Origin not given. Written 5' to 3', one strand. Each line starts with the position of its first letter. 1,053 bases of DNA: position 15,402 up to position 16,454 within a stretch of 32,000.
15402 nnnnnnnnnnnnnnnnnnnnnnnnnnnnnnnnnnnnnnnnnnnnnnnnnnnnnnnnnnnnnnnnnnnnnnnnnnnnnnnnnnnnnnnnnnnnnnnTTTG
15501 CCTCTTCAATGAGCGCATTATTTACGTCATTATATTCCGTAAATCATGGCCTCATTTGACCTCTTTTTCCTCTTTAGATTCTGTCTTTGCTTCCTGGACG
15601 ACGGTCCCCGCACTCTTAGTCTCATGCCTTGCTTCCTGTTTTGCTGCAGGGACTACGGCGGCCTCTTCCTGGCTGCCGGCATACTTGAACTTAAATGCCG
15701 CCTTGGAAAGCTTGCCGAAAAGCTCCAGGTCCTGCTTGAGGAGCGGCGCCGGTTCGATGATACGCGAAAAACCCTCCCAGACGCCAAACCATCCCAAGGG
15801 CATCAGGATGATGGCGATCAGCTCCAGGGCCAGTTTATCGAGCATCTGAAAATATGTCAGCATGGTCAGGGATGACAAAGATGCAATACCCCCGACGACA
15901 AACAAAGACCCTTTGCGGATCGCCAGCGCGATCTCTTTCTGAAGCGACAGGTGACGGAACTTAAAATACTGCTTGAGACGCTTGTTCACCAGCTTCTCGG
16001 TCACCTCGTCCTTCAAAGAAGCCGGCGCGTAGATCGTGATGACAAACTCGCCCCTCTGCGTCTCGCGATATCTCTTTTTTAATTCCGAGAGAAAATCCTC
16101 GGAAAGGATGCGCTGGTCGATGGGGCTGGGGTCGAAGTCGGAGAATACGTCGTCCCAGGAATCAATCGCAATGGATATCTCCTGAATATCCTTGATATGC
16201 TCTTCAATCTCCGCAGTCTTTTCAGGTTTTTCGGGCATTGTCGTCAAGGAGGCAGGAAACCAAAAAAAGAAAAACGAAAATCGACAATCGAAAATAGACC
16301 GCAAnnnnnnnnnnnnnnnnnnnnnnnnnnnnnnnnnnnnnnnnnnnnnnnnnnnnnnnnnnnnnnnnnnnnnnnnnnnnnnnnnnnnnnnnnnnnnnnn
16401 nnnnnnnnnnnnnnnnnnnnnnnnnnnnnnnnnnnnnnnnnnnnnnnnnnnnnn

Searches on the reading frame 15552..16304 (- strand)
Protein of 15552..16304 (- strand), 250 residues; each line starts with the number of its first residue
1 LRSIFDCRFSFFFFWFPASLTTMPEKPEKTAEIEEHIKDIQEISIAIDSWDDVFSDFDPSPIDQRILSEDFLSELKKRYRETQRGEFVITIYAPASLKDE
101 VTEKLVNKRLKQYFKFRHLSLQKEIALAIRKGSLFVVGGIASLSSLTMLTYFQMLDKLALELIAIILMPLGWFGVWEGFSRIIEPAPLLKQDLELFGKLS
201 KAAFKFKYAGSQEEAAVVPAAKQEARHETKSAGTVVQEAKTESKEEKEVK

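Call 6: search_protein_families(library=pfam, proteins=[window:15552-16304:-])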
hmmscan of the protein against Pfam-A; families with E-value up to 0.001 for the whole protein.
window:15552-16304:- (250 aa): 0 families

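Call 20: find_related_loci(query=window:15552-16238:-, collection=metagenome_contigs, flank=4000)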
Query window:15552-16238:- (228 aa) in metagenome_contigs; peptide patterns used: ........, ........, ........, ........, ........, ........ (x = any residue, [..] = any of these).
354 stretches matched a pattern; 17 encode a relative of the query (tblastn E <= 1e-3); 17 distinct loci.
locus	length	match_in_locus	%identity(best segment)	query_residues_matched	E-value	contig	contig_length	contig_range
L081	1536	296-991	90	1-228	6e-150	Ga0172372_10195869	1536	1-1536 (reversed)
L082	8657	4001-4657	91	1-219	8e-135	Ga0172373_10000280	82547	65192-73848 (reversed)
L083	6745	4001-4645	95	1-215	8e-133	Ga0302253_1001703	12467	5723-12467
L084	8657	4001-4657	91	1-219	8e-135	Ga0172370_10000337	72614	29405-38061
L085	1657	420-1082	81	1-227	2e-130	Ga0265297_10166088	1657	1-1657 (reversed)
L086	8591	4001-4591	77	1-197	8e-105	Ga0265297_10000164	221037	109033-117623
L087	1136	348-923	75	5-197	1e-105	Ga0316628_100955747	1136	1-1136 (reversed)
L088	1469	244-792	75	6-188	4e-101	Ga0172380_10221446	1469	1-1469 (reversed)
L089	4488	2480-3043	69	1-188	1e-92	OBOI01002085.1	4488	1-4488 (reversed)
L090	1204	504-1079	69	6-202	4e-90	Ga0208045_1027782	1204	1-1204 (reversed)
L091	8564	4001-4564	52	7-194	1e-65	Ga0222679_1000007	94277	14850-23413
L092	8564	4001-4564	52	7-194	1e-65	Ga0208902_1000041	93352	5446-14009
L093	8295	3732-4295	52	7-194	1e-65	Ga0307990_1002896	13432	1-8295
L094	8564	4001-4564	52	7-194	1e-65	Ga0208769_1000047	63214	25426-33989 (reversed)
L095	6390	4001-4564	52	7-194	1e-65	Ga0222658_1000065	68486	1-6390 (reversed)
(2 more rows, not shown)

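Call 38: find_homologous_proteins(query=window:15552-16238:-, max_evalue=1e-40)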
Query window:15552-16238:- (228 aa): 276 proteins with E <= 1e-40 among 809 candidates; the best 120 are listed.
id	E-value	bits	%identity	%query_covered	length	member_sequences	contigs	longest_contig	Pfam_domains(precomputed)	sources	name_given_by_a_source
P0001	6.0e-134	462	94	100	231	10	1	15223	-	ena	-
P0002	9.7e-125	432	88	100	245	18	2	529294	-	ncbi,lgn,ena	-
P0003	5.5e-111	387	81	100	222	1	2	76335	-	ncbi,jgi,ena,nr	ncbi:MAG: hypothetical protein PHH75_02290 [Candidatus Omnitrophica bacterium]|nr:hypothetical prote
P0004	2.2e-101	356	80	89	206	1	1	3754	-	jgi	jgi:hypothetical protein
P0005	4.3e-97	342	77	86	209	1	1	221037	-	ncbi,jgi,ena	ncbi:MAG: hypothetical protein WC732_01925 [Candidatus Omnitrophota bacterium]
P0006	9.5e-95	334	73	91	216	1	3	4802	-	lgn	-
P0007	1.4e-94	334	72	91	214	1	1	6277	-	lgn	-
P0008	3.5e-91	322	76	82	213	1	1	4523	-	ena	-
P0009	2.0e-90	320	75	85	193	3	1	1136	-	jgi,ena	-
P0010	5.7e-89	315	74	85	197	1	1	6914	-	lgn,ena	-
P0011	1.2e-88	314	74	86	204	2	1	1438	-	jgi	jgi:hypothetical protein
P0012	1.6e-88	314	71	86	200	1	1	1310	-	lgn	-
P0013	1.5e-87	311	75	80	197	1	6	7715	-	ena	-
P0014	2.3e-87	310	75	80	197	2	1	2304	-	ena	-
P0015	2.4e-87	310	77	80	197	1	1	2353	-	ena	-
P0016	3.0e-87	310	75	79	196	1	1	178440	-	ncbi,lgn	-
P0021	1.3e-86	308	72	83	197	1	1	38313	-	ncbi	-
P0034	1.6e-84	301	71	82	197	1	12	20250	-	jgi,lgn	jgi:hypothetical protein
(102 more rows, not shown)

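Call 39: find_encoding_contigs(protein=P0001, flank=2500, max_places=10)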
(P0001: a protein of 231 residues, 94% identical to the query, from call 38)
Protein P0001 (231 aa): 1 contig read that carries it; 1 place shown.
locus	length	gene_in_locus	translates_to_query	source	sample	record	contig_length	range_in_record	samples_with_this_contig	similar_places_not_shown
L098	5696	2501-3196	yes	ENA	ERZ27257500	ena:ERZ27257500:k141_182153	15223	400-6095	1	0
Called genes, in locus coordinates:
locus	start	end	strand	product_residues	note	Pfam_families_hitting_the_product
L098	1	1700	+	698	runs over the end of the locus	?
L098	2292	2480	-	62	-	-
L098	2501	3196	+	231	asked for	-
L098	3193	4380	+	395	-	PF00291:PALP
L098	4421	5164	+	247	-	PF00290:Trp_syntA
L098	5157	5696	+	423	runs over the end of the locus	PF00675:Peptidase_M16, PF05193:Peptidase_M16_C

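Call 40: find_encoding_contigs(protein=P0002, flank=2500, max_places=10)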
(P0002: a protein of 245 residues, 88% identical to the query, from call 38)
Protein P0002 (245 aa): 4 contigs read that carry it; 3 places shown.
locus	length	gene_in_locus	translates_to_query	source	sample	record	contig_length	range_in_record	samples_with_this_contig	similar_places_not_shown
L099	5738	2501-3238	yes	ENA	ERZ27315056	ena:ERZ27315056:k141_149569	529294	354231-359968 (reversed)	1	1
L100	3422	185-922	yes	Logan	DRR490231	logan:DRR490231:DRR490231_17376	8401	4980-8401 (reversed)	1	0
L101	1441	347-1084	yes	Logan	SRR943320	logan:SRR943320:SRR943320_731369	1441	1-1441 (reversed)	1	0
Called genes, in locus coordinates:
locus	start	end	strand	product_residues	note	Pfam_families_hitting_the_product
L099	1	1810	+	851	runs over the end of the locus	PF00690:Cation_ATPase_N, PF00122:E1-E2_ATPase, PF00702:Hydrolase, PF13246:Cation_ATPase, PF00689:Cation_ATPase_C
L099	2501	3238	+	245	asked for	-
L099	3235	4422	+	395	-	PF00291:PALP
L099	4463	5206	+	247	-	PF00290:Trp_syntA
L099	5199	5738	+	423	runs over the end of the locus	PF00675:Peptidase_M16, PF05193:Peptidase_M16_C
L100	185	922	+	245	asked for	-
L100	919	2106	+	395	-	PF00291:PALP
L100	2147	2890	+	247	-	PF00290:Trp_syntA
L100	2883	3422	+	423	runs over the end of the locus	PF00675:Peptidase_M16, PF05193:Peptidase_M16_C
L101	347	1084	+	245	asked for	-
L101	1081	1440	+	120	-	?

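Call 41: find_encoding_contigs(protein=window:15552-16238:-, flank=2500, max_places=10)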
Protein window:15552-16238:- (228 aa): 2 contigs read that carry it; 2 places shown.
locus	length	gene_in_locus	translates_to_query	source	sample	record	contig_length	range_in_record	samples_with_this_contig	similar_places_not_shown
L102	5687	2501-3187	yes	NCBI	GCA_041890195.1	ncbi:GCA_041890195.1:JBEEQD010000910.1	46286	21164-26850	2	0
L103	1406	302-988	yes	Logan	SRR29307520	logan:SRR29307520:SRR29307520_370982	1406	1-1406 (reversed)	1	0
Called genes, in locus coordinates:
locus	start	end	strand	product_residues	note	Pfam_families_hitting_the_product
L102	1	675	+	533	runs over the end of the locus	PF03354:TerL_ATPase, PF20441:TerL_nuclease (faint)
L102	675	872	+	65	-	PF12728:HTH_17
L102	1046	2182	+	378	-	PF24624:Int_N, PF00589:Phage_integrase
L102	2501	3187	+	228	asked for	-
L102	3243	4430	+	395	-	PF00291:PALP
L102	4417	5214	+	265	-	PF00290:Trp_syntA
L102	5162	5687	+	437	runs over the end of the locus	PF00675:Peptidase_M16, PF05193:Peptidase_M16_C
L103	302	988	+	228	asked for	-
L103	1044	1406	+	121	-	?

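Call 44: find_encoding_contigs(protein=window:15552-16238:-, flank=10000, max_places=2)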
Protein window:15552-16238:- (228 aa): 2 contigs read that carry it; 2 places shown.
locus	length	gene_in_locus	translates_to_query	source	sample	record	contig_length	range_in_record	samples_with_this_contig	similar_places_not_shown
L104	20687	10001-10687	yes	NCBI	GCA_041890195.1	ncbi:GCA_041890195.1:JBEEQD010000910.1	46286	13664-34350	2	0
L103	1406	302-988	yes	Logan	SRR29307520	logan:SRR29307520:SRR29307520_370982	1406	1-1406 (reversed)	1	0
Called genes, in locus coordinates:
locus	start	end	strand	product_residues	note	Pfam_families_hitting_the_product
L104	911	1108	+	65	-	-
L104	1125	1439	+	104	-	-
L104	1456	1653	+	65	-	-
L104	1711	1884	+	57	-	PF12728:HTH_17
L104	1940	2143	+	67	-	-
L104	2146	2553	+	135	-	-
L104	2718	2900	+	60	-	PF12728:HTH_17 (weak), PF13411:MerR_1, PF00376:MerR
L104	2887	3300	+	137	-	-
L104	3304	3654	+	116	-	-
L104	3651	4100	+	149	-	-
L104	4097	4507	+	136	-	-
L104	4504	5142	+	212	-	-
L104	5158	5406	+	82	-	-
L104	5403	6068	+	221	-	-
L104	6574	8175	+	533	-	PF03354:TerL_ATPase, PF20441:TerL_nuclease (faint)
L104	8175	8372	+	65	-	PF12728:HTH_17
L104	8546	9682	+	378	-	PF24624:Int_N, PF00589:Phage_integrase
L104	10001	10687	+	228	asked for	-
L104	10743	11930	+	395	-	PF00291:PALP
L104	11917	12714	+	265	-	PF00290:Trp_syntA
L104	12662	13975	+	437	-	PF00675:Peptidase_M16, PF05193:Peptidase_M16_C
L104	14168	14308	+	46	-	PF18930:DUF5679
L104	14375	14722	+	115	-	PF02410:RsfS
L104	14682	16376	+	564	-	PF03485:Arg_tRNA_synt_N, PF00750:tRNA-synt_1d, PF09334:tRNA-synt_1g (faint), PF05746:DALR_1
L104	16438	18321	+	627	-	PF01368:DHH, PF02272:DHHA1, PF17768:RecJ_OB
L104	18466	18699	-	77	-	PF00830:Ribosomal_L28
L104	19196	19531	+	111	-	PF00472:RF-1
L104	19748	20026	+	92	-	-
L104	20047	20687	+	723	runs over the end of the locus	PF09371:Tex_N, PF22706:Tex_central_region, PF14639:YqgF (weak), PF16921:Tex_YqgF, PF12836:HHH_3, PF17674:HHH_9, PF00575:S1, PF23459:S1_RRP5, +1 more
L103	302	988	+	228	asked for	-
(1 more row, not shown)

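Call 48: find_encoding_contigs(protein=P0003, flank=3500, max_places=3)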
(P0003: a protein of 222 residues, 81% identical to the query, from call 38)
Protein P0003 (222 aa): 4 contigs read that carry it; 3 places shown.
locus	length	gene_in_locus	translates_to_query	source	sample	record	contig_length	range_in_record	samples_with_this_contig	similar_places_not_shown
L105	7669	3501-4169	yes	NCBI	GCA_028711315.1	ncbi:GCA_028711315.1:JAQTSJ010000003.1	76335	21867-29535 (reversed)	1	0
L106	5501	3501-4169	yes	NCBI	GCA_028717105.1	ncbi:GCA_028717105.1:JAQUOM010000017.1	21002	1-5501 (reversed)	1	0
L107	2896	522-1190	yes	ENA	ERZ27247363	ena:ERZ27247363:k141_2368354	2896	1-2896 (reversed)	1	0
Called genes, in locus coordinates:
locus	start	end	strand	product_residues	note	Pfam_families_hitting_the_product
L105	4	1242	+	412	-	PF00890:FAD_binding_2 (faint), PF03486:HI0933_like, PF07992:Pyr_redox_2, PF13738:Pyr_redox_3 (faint), PF22780:HI0933_like_1st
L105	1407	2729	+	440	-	PF02545:Maf, PF01435:Peptidase_M48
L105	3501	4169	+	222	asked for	-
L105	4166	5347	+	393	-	PF00291:PALP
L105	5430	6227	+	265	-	PF00290:Trp_syntA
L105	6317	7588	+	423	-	PF00675:Peptidase_M16, PF05193:Peptidase_M16_C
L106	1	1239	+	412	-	PF00890:FAD_binding_2 (faint), PF03486:HI0933_like, PF07992:Pyr_redox_2, PF13738:Pyr_redox_3 (faint), PF22780:HI0933_like_1st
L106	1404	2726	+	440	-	PF02545:Maf, PF01435:Peptidase_M48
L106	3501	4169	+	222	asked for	-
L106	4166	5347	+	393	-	PF00291:PALP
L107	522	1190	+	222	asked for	-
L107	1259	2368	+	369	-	PF00291:PALP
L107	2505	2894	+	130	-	?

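Call 49: find_encoding_contigs(protein=P0016, flank=3500, max_places=3)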
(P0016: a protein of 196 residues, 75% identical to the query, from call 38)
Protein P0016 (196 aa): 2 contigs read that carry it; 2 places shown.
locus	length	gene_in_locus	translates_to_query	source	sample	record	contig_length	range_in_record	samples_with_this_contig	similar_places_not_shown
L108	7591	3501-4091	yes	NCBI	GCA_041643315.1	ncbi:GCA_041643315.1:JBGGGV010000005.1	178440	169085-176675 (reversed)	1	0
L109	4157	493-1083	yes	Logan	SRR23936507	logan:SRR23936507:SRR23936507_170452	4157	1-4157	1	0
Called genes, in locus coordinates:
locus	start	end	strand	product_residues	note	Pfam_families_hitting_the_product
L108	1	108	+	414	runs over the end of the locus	PF00070:Pyr_redox (faint), PF01134:GIDA (faint), PF01266:DAO (faint), PF03486:HI0933_like, PF07992:Pyr_redox_2 (faint), PF12831:FAD_oxidored (weak), PF13738:Pyr_redox_3 (faint), PF22780:HI0933_like_1st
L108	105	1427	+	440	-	PF02545:Maf, PF01435:Peptidase_M48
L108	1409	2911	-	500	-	PF02310:B12-binding, PF04055:Radical_SAM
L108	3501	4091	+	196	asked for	-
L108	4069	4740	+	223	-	PF10677:DUF2490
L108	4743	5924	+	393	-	PF00291:PALP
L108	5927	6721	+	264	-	PF00290:Trp_syntA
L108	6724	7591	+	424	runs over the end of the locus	PF00675:Peptidase_M16, PF05193:Peptidase_M16_C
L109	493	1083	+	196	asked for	-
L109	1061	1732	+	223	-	PF10677:DUF2490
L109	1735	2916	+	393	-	PF00291:PALP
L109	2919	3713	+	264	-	PF00290:Trp_syntA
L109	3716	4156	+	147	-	?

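Call 50: find_encoding_contigs(protein=P0021, flank=3500, max_places=3)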
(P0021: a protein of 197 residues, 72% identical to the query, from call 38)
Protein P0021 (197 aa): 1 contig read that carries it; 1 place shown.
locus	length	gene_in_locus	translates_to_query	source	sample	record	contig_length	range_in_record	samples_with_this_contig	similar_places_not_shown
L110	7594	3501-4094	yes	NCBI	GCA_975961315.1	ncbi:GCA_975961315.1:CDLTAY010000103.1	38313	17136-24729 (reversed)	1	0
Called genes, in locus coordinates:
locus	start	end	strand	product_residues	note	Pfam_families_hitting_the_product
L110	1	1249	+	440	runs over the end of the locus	PF02545:Maf, PF01435:Peptidase_M48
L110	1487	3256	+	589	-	-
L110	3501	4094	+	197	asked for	-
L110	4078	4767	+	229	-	PF10677:DUF2490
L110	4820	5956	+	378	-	PF00291:PALP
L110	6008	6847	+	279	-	PF00290:Trp_syntA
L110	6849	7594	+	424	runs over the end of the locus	PF00675:Peptidase_M16, PF05193:Peptidase_M16_C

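Call 74: search_protein_families(library=pfam, proteins=[L104:8546-9679:+, L104:8175-8369:+, L104:6574-8172:+])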
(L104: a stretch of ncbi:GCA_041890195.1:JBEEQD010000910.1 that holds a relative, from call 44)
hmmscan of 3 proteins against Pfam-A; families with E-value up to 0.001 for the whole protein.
L104:8546-9679:+ (378 aa): 2 families
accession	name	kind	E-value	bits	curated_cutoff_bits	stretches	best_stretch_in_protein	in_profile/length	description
PF00589.27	Phage_integrase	-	1.9e-39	135.7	27.1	1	175-338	2-171/172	Phage integrase family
PF24624.1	Int_N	-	2.3e-12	47.9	27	1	57-167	3-100/100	Phage integrase, N-terminal domain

L104:8175-8369:+ (65 aa): 1 family
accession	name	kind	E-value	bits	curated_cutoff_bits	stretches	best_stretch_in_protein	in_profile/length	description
PF12728.13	HTH_17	-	7.1e-10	39.4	27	1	8-56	3-50/51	Helix-turn-helix domain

L104:6574-8172:+ (533 aa): 2 families
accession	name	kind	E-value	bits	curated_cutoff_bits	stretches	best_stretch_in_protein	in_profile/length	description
PF03354.21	TerL_ATPase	-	1.9e-10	41.2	23.7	1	76-249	1-172/178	Terminase large subunit, ATPase domain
PF20441.4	TerL_nuclease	-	2.3e-10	40.6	24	1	375-489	163-280/286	Terminase large subunit, endonuclease domain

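Call 75: find_encoding_contigs(protein=P0034, flank=3500, max_places=10)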
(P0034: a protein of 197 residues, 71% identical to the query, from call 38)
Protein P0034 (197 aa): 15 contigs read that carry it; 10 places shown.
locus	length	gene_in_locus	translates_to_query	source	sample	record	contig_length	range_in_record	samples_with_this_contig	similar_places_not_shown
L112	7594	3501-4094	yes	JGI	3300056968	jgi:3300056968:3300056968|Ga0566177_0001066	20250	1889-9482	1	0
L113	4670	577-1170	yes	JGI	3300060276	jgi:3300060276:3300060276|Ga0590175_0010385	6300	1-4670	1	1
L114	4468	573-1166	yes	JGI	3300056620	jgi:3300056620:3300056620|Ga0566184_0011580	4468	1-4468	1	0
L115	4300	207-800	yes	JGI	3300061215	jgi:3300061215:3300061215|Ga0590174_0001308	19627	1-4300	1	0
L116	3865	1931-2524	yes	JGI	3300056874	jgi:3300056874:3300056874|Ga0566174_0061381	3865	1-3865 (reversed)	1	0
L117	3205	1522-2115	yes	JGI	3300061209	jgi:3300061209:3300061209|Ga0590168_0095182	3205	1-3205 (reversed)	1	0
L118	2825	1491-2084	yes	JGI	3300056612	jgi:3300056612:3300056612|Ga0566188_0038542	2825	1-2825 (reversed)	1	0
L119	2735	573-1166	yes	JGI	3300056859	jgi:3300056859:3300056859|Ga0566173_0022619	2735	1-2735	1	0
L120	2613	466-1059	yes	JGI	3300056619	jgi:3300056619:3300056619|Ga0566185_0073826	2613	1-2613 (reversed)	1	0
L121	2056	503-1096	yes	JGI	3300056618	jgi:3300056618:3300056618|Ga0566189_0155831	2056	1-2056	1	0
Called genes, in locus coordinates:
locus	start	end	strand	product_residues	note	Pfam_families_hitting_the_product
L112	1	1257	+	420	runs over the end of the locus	PF00890:FAD_binding_2 (faint), PF01134:GIDA (faint), PF01266:DAO (faint), PF03486:HI0933_like, PF07992:Pyr_redox_2 (faint), PF12831:FAD_oxidored (weak), PF13738:Pyr_redox_3 (faint), PF22780:HI0933_like_1st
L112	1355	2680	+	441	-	PF02545:Maf, PF01435:Peptidase_M48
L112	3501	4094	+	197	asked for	-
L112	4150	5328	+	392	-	PF00291:PALP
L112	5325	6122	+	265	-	PF00290:Trp_syntA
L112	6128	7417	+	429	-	PF00675:Peptidase_M16, PF05193:Peptidase_M16_C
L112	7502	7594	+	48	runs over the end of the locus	PF18930:DUF5679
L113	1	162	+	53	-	?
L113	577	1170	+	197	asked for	-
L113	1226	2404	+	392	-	PF00291:PALP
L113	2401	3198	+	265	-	PF00290:Trp_syntA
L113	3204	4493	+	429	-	PF00675:Peptidase_M16, PF05193:Peptidase_M16_C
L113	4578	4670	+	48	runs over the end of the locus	PF18930:DUF5679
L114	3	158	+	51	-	?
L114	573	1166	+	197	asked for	-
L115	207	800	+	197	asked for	-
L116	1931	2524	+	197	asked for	-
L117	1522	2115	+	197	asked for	-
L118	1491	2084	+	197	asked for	-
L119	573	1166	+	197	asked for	-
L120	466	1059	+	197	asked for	-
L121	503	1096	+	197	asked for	-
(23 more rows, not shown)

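Call 76: find_encoding_contigs(protein=P0013, flank=3500, max_places=10)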
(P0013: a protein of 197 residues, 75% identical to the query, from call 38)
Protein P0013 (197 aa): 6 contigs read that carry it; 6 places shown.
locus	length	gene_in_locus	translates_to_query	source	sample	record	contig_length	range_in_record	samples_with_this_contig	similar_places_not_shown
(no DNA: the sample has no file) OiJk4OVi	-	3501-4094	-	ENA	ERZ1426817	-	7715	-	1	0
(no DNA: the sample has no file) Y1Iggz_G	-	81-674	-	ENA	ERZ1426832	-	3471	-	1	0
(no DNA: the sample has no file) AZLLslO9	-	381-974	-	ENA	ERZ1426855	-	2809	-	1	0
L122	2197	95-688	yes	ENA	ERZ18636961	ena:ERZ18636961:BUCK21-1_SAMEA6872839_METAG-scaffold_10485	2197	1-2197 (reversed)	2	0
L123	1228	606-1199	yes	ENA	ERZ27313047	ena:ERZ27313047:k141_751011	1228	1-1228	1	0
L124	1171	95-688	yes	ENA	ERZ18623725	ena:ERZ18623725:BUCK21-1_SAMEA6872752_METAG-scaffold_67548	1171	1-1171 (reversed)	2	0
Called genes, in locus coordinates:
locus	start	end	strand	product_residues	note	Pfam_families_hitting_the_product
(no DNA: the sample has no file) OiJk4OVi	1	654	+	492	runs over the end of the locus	PF02810:SEC-C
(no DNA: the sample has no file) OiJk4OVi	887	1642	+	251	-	-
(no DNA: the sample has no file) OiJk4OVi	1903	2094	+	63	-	PF12728:HTH_17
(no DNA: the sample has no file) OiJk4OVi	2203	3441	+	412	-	PF24624:Int_N (weak), PF00589:Phage_integrase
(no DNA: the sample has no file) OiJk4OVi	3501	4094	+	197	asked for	-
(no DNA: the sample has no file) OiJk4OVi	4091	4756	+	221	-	PF10677:DUF2490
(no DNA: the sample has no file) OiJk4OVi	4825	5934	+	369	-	PF00291:PALP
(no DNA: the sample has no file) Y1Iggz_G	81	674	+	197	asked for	-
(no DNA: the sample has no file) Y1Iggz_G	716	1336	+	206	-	PF10677:DUF2490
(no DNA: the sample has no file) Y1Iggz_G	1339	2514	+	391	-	PF00291:PALP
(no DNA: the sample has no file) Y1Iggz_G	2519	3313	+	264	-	PF00290:Trp_syntA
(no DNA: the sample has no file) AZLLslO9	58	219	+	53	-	-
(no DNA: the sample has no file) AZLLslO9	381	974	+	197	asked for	-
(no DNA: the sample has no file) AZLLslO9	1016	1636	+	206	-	PF10677:DUF2490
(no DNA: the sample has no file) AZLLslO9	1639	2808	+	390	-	?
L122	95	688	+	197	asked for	-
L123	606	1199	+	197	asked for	-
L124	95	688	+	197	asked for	-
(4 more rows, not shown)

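Call 77: find_encoding_contigs(protein=P0004, flank=3500, max_places=5)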
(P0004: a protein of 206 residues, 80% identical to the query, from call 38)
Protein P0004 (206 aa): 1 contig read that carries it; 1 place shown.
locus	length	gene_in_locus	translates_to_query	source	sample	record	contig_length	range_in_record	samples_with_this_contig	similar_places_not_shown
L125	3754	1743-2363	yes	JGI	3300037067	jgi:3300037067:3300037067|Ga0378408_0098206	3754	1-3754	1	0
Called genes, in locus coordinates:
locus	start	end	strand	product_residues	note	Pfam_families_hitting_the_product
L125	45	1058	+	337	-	PF02545:Maf, PF01435:Peptidase_M48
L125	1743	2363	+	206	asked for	-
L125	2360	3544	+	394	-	PF00291:PALP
